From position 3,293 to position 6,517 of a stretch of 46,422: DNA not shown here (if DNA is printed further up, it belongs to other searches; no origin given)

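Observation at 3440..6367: Stand-alone TIR / NB-ARC(STAND) / TPR gene between argS and an MCE operon: candidate single-gene immune or signalling sensor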

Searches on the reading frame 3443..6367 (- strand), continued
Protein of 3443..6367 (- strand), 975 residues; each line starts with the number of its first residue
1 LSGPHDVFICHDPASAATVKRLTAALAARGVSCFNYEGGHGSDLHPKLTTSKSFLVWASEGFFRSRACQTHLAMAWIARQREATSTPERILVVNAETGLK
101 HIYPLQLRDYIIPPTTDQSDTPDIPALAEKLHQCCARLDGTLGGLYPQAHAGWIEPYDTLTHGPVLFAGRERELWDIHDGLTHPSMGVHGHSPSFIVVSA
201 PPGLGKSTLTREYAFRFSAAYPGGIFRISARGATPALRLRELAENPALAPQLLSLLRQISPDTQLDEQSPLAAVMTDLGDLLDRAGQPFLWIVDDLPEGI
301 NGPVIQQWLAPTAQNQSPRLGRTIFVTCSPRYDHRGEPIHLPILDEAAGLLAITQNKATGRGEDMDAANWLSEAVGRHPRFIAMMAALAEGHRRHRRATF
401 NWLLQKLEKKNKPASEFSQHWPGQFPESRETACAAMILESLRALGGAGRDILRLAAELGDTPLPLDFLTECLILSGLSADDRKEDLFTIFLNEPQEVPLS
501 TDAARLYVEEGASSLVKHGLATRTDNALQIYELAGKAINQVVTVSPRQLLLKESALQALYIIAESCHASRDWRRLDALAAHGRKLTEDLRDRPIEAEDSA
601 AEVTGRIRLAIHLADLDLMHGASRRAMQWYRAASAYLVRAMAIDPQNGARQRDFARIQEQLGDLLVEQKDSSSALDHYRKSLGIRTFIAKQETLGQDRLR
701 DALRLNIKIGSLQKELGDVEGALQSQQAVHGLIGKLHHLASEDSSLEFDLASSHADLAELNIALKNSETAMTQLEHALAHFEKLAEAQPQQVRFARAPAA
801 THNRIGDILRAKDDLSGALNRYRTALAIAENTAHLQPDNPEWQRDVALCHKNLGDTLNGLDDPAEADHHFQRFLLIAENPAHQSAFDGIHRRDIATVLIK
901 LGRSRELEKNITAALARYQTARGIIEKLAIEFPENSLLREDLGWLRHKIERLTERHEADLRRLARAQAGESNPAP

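Call 29: predict_structure(alignment_id=A1)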
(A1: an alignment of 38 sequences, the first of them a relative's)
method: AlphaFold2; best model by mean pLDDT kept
length: 975 residues; sequences in the alignment: 38
mean_pLDDT: 89.3   pTM: 0.79
mean pLDDT of the five models: 89.3, 87.5, 87.4, 87.0, 86.2
residues with pLDDT >= 90: 671; 70-90: 239; 50-70: 52; < 50: 13
segments of 3 or more residues with pLDDT < 50: 186-191
pLDDT, mean of each block of 10 residues (from residue 1): 81 92 94 90 89 94 91 93 89 86 88 62 86 91 83 88 86 93 58 79 92 92 93 89 90 94 91 93 90 94 92 73 93 88 90 75 85 92 91 71 84 90 89 93 91 94 96 89 56 72 95 94 94 89 85 95 94 93 95 89 93 95 93 96 89 95 94 96 89 72 94 94 96 92 93 96 94 97 93 92 95 94 96 89 94 94 94 95 91 95 92 94 95 90 94 88 78 54
secondary structure, 60 per line:
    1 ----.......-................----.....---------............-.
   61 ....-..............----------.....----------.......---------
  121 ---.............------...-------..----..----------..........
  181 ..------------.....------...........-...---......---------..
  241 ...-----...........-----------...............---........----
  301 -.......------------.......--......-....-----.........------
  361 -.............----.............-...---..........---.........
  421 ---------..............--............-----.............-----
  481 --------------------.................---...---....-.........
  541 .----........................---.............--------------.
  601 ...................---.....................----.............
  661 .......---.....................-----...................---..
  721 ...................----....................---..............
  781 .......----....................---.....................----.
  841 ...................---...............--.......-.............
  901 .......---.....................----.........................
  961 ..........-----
elements in order (helices of 4 or more, strands of 3 or more residues): E5-11 H13-28 E33-37 H47-50 E51-58 H60-64 H66-79 E90-94 H105-110 H124-136 H171-182 E195-199 H206-216 E224-229 H239-243 H249-259 H271-285 E289-296 H302-308 E321-327 H330-335 E337-340 H346-354 H362-374 H379-391 H399-408 H412-420 H430-443 H446-457 H465-475 H501-517 E521-523 E527-530 H532-541 H546-569 H573-585 H600-619 H623-643 H648-667 H671-691 H697-715 H719-739 H744-763 H767-787 H792-811 H815-835 H840-859 H863-877 H880-886 H888-907 H911-931 H936-970

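Call 34: fold_search(model_id=the predicted structure, library=pdb)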
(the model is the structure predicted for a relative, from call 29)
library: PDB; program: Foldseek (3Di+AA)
matches with E <= 10: 1552; with E <= 0.001: 427
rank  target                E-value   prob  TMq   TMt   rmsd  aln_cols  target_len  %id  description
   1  6mfv_A                1.3e-13  1.00  0.31  0.44  15.1       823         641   13  Crystal structure of the Signal Transduction ATPase with Numerous Domains (STAND) protein with a tetratricopeptide rep (released 2019-02-20)
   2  9qhb                  6.3e-09  1.00  0.22  0.61   6.4       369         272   16  Crystal structure of 16-repeat CTPR protein with eliminated coordination sites (released 2025-10-22)
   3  8chy                  7.1e-09  1.00  0.22  0.65   5.8       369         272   16  Crystal structure of an 8-repeat consensus TPR superhelix with Zinc. (released 2024-02-21)
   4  8dgc_B                1.4e-08  1.00  0.19  0.10  30.1      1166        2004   11  Avs3 bound to phage PhiV-1 terminase (released 2022-08-03)
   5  9qhc_A                1.5e-08  1.00  0.21  0.55   7.2       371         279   16  Crystal structure of 8-repeat CTPR protein with eliminated coordination sites (released 2025-10-22)
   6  4g2v_A                1.6e-08  1.00  0.22  0.55   8.9       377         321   16  Structure complex of LGN binding with FRMPD1 (released 2013-01-23)
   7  1w3b_A                1.6e-08  1.00  0.13  0.27  15.3       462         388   14  The superhelical TPR domain of O-linked GlcNAc transferase reveals structural similarities to importin alpha. (released 2004-09-09)
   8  1w3b_B                2.8e-08  1.00  0.19  0.39  10.9       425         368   15  The superhelical TPR domain of O-linked GlcNAc transferase reveals structural similarities to importin alpha. (released 2004-09-09)
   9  5a7d_C                3.2e-08  1.00  0.26  0.60   7.0       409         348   16  Tetrameric assembly of LGN with Inscuteable (released 2016-08-03)
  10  6hc2_S                3.4e-08  1.00  0.24  0.57   8.4       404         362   15  Crystal structure of NuMA/LGN hetero-hexamers (released 2019-05-29)
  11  5a7d_H                3.5e-08  1.00  0.27  0.65   6.6       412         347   15  Tetrameric assembly of LGN with Inscuteable (released 2016-08-03)
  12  9qhc_B                4.1e-08  1.00  0.20  0.54   7.3       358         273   16  Crystal structure of 8-repeat CTPR protein with eliminated coordination sites (released 2025-10-22)
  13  6eou                  4.1e-08  1.00  0.15  0.32  13.4       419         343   16  O-GlcNAc transferase TPR domain with the intellectual disability associated mutation L254F (released 2018-05-09)
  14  3sf4_C                5.0e-08  1.00  0.25  0.58   7.9       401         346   15  Crystal structure of the complex between the conserved cell polarity proteins Inscuteable and LGN (released 2011-11-23)
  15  6hc2_A                5.3e-08  1.00  0.25  0.58   8.3       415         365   15  Crystal structure of NuMA/LGN hetero-hexamers (released 2019-05-29)
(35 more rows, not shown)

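Call 46: list_cluster_members(proteins=[P0006, P0010, P0022, P0029, P0041, P0048, P0055, P0071, P0068, P0073])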
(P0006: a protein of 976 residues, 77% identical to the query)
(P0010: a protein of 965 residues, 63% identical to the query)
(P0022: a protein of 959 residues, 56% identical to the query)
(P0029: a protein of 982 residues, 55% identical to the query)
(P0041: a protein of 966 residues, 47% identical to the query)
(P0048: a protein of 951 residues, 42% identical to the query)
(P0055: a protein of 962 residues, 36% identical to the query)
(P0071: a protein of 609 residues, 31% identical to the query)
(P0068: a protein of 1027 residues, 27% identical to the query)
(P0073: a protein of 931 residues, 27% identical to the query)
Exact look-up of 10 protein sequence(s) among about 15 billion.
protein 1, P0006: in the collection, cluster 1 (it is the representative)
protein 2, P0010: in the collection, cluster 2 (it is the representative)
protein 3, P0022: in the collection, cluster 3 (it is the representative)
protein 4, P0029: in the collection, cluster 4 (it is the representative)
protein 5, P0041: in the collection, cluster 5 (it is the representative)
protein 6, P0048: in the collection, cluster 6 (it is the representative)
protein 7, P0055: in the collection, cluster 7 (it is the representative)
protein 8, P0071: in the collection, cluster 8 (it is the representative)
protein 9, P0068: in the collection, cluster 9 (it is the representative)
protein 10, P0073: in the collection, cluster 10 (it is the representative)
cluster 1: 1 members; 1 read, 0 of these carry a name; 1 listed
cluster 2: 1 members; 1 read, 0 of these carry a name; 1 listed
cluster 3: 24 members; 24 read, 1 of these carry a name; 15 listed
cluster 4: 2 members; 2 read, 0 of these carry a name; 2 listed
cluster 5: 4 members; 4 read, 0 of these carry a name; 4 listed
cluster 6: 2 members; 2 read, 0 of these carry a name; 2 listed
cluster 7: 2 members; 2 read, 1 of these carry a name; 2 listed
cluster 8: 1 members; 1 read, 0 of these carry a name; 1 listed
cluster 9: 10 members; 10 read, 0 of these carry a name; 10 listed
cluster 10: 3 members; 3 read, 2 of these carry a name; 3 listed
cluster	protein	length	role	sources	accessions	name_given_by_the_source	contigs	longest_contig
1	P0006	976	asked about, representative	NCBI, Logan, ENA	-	-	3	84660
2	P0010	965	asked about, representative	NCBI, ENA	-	-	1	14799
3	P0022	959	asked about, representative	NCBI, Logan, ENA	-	-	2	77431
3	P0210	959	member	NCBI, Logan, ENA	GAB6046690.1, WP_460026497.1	hypothetical protein JCM19379_05130 [Methyloparacoccus murrellii]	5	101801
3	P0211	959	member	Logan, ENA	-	-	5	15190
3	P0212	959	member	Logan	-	-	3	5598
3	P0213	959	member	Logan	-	-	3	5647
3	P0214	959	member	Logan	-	-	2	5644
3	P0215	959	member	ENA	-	-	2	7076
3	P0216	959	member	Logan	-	-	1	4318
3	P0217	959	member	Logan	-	-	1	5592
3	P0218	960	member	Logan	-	-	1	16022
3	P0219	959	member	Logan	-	-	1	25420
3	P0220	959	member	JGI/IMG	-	-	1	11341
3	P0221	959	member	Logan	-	-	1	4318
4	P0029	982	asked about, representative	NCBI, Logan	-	-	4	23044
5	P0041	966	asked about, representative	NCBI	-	-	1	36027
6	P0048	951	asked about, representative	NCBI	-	-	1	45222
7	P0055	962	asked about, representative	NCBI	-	-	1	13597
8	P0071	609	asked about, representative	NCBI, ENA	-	-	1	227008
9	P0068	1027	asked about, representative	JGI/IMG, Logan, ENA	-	-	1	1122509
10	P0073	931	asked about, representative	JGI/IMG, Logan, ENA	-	tetratricopeptide (TPR) repeat protein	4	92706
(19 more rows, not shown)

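Call 47: find_encoding_contigs(protein=P0068, flank=6000, max_places=1)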
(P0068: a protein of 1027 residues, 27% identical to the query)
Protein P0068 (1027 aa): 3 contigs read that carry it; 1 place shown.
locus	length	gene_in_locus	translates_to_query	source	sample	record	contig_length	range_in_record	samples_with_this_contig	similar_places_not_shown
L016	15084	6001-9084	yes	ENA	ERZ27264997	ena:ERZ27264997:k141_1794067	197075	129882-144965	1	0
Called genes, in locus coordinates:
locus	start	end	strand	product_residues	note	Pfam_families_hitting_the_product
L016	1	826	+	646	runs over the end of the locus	PF00501:AMP-binding, PF00550:PP-binding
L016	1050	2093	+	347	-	PF07690:MFS_1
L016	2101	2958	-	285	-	PF06267:DUF1028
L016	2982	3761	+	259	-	PF00975:Thioesterase, PF12697:Abhydrolase_6 (weak)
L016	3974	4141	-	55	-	-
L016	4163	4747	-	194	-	-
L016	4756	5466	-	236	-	-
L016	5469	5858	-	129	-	-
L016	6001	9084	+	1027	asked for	PF13676:TIR_2, PF13374:TPR_10, PF13424:TPR_12, PF13424:TPR_12, PF13374:TPR_10, PF13424:TPR_12, PF13424:TPR_12, PF13424:TPR_12, +6 more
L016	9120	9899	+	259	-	PF05050:Methyltransf_21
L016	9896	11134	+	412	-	PF00067:p450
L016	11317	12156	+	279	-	PF00296:Bac_luciferase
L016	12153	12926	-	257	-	PF00975:Thioesterase, PF12697:Abhydrolase_6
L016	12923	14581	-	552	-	PF00668:Condensation, PF00550:PP-binding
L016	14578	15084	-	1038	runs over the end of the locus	PF00501:AMP-binding, PF13193:AMP-binding_C, PF00550:PP-binding, PF00668:Condensation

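Call 48: find_encoding_contigs(protein=P0077, flank=6000, max_places=1)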
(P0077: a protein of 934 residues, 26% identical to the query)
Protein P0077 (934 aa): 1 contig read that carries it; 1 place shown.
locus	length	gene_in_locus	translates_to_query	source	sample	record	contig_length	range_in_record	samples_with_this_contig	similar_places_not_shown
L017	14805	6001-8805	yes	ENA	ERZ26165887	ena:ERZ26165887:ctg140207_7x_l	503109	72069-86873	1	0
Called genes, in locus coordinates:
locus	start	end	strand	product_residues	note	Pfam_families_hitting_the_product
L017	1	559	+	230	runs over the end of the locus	PF03193:RsgA_GTPase (weak), PF00005:ABC_tran, PF02463:SMC_N (faint), PF13191:AAA_16 (faint), PF13304:AAA_21 (faint)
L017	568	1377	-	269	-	PF00990:GGDEF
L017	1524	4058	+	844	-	PF02687:FtsX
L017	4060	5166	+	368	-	PF07143:AttH, PF17186:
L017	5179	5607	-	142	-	PF01850:PIN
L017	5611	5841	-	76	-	PF04014:MazE_antitoxin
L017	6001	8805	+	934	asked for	PF13676:TIR_2, PF24885:TPR_NPHP3, PF13424:TPR_12, PF17874:TPR_MalT, PF13374:TPR_10, PF13424:TPR_12, PF13374:TPR_10, PF13424:TPR_12, +15 more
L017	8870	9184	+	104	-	-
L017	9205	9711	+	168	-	PF02566:OsmC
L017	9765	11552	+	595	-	PF00664:ABC_membrane, PF00005:ABC_tran, PF02463:SMC_N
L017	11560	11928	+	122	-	PF07238:PilZ (weak)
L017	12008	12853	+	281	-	PF00303:Thymidylat_synt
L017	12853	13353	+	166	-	PF00186:DHFR_1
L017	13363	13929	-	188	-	PF07298:NnrU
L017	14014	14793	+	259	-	PF03372:Exo_endo_phos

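Call 50: search_protein_families(library=pfam, alignment_id=A1, max_evalue=0.01)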
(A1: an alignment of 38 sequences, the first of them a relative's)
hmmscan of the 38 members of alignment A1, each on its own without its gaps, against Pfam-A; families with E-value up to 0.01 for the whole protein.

A. member 1, P0001 (975 aa): 11 families
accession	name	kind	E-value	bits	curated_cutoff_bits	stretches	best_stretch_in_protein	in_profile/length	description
PF13424.12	TPR_12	-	1.1e-12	48.4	30.1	2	758-830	3-76/77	Tetratricopeptide repeat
PF13181.12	TPR_8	-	9.1e-09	35.2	25.7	0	655-684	1-30/34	Tetratricopeptide repeat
PF07719.23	TPR_2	-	1.2e-08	34.8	27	0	799-831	1-33/34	Tetratricopeptide repeat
PF13191.12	AAA_16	-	5.8e-07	30.6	32.6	1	167-296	2-141/167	AAA ATPase domain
PF13371.12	TPR_9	-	2.9e-06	27.6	35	1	820-862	9-51/73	Tetratricopeptide repeat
PF13676.11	TIR_2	-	1.7e-05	25.7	28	1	7-108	1-109/122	TIR domain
PF00515.34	TPR_1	-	2.3e-05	24.4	27.8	0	660-683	6-29/34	Tetratricopeptide repeat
PF25068.1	ARM_TT21_4th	-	0.00029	21.6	30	0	755-802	36-84/153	Tetratricopeptide repeat protein 21 forth ARM domain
PF14559.12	TPR_19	-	0.0012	19.6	25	0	630-664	7-41/68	Tetratricopeptide repeat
PF13401.12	AAA_22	-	0.0021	18.8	27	0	192-294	4-91/130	AAA domain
PF13414.12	TPR_11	-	0.0038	17.3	26.8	0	806-833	1-28/42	TPR repeat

B. families by the number of members that match (of 38 scanned): 30 families (the first 25 are shown)
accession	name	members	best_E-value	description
PF13424.12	TPR_12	38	3e-15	Tetratricopeptide repeat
PF07719.23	TPR_2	37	1.5e-17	Tetratricopeptide repeat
PF00515.34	TPR_1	35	1.7e-11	Tetratricopeptide repeat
PF13181.12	TPR_8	33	8.1e-12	Tetratricopeptide repeat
PF13676.11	TIR_2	32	1.8e-10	TIR domain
PF13191.12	AAA_16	30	2.9e-10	AAA ATPase domain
PF13414.12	TPR_11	26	3.4e-08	TPR repeat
PF13371.12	TPR_9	23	2.5e-10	Tetratricopeptide repeat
PF13374.12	TPR_10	20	1.7e-12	Tetratricopeptide repeat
PF14559.12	TPR_19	16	2.8e-08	Tetratricopeptide repeat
PF13401.12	AAA_22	15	5.9e-05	AAA domain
PF04212.24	MIT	9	1.1e-06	MIT (microtubule interacting and transport) domain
PF13428.12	TPR_14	9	4.1e-06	Tetratricopeptide repeat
PF13176.12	TPR_7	9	2.2e-05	Tetratricopeptide repeat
PF25068.1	ARM_TT21_4th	4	0.00029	Tetratricopeptide repeat protein 21 forth ARM domain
PF00931.28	NB-ARC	2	0.0016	NB-ARC domain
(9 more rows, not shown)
